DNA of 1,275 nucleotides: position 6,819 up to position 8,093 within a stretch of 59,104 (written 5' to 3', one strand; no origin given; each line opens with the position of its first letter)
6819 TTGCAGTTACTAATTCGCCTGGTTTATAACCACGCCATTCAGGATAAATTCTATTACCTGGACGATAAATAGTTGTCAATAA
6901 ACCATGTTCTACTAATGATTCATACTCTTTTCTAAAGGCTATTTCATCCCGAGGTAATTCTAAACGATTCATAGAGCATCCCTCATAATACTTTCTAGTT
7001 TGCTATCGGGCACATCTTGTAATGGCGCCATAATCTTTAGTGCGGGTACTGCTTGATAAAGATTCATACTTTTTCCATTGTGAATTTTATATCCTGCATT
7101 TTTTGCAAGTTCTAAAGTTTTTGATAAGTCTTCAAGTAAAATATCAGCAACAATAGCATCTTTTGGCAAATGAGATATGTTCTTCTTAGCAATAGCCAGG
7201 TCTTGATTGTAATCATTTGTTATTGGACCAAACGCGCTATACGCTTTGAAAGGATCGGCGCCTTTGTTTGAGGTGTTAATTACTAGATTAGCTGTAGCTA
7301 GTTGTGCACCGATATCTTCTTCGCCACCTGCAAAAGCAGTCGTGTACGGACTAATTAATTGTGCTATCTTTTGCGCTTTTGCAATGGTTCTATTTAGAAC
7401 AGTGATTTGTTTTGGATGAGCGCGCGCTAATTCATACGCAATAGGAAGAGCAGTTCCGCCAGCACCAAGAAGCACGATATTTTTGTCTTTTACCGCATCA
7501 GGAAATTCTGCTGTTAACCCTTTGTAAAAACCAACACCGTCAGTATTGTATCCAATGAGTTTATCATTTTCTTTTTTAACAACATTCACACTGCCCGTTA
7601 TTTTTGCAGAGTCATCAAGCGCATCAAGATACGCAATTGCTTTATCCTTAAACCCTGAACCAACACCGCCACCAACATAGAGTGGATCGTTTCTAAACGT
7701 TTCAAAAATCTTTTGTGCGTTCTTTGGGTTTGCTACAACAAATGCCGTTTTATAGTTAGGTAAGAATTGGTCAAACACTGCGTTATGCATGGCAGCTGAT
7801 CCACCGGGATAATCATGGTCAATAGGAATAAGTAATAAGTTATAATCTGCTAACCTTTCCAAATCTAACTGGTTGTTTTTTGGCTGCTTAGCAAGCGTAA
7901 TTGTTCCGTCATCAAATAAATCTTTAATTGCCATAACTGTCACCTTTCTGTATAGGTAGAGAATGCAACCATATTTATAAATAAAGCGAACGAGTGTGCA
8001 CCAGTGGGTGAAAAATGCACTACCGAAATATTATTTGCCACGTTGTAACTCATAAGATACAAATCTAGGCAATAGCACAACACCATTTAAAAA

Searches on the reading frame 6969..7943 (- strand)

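Call 75: search_protein_families(library=ncbifam, proteins=[window:6969-7943:-], max_evalue=0.00001)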
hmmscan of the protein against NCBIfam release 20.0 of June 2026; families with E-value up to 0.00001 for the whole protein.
window:6969-7943:- (324 aa): 20 families
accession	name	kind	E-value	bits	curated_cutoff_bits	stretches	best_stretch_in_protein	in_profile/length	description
TIGR00507.1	aroE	equivalog_domain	8.6e-41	139.9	200.2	1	49-311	15-256/270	shikimate dehydrogenase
NF001312.0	PRK00258.1-4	equivalog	1.2e-31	110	295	1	70-302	45-260/285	shikimate dehydrogenase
NF001319.0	PRK00258.3-3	equivalog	4.2e-31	108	252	1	37-304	12-255/279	shikimate dehydrogenase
NF001316.0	PRK00258.2-5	equivalog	1.5e-30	106.4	247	1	40-324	10-261/263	shikimate dehydrogenase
NF001315.0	PRK00258.2-4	equivalog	2.2e-29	102.5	413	1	49-315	22-274/284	shikimate dehydrogenase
NF001313.0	PRK00258.2-1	equivalog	4.8e-27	95.2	431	1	36-318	14-284/290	shikimate dehydrogenase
NF009201.0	PRK12549.1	subfamily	5.7e-27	94.6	235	1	89-228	66-205/286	shikimate dehydrogenase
NF001310.0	PRK00258.1-2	equivalog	7e-26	91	221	1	48-228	16-197/279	shikimate dehydrogenase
NF001322.0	PRK00258.3-6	equivalog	2.1e-25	89.6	285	1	49-315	20-258/272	shikimate dehydrogenase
NF009200.0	PRK12548.1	subfamily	3.8e-25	88.8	432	1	36-314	14-281/289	shikimate dehydrogenase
NF001314.0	PRK00258.2-2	equivalog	1.5e-22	80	248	1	40-321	16-285/290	shikimate dehydrogenase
NF006802.0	PRK09310.1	equivalog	4.9e-22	78.4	598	1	52-198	233-376/477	bifunctional 3-dehydroquinate dehydratase/shikimate dehydrogenase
NF001311.0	PRK00258.1-3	equivalog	6.7e-22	78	235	1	40-308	14-258/279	shikimate dehydrogenase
NF009390.0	PRK12749.1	equivalog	4.9e-17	62.2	349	1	37-305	13-270/288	quinate/shikimate dehydrogenase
TIGR01809.1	Shik-DH-AROM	equivalog_domain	2.1e-16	59.9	196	1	39-199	13-171/282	shikimate dehydrogenase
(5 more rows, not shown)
